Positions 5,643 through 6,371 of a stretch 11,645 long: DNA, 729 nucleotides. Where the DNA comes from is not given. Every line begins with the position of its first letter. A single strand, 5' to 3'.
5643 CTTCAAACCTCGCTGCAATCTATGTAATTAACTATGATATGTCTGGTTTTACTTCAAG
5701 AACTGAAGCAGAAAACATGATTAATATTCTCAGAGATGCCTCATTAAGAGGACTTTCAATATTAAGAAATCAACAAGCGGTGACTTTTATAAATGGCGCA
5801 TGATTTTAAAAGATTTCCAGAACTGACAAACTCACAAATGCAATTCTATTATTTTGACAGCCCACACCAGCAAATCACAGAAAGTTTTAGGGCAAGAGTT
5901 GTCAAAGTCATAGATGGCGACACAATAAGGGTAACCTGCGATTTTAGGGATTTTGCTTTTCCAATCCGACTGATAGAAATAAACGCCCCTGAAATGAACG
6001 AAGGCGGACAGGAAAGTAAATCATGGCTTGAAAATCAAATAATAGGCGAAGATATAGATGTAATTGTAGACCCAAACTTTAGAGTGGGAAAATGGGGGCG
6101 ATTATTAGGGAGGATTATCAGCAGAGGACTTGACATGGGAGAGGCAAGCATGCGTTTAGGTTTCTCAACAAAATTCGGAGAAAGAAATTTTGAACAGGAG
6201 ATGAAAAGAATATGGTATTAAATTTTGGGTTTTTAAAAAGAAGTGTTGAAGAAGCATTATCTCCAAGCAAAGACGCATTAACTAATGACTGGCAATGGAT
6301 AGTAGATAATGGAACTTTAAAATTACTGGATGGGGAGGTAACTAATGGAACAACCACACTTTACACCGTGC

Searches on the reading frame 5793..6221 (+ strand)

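Call 8: search_protein_families(library=pfam, proteins=[window:5793-6221:+], max_evalue=0.01)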
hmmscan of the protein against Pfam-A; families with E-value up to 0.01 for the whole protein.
window:5793-6221:+ (142 aa): 1 family
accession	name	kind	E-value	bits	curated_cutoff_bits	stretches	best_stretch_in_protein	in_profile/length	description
PF00565.23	SNase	-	0.0005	20.9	21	1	58-126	2-75/107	Staphylococcal nuclease homologue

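Call 9: search_protein_families(library=phrogs, proteins=[window:5793-6221:+], max_evalue=0.01)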
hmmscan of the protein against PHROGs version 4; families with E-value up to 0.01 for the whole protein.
window:5793-6221:+ (142 aa): 3 families
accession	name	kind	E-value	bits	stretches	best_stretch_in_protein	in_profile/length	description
phrog_452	-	DNA, RNA and nucleotide metabolism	1.8e-12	48.5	1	21-110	58-157/201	endonuclease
phrog_8809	-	unknown function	3.7e-06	25.2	1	28-132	1095-1208/2317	-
phrog_20876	-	DNA, RNA and nucleotide metabolism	2.1e-05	24.7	1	34-108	168-240/395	nuclease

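Call 80: search_protein_families(library=phrogs, proteins=[window:5793-6221:+], max_evalue=0.01)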
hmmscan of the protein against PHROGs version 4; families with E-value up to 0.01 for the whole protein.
window:5793-6221:+ (142 aa): 3 families
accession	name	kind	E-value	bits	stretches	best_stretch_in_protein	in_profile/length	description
phrog_452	-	DNA, RNA and nucleotide metabolism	1.8e-12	48.5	1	21-110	58-157/201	endonuclease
phrog_8809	-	unknown function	3.7e-06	25.2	1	28-132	1095-1208/2317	-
phrog_20876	-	DNA, RNA and nucleotide metabolism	2.1e-05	24.7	1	34-108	168-240/395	nuclease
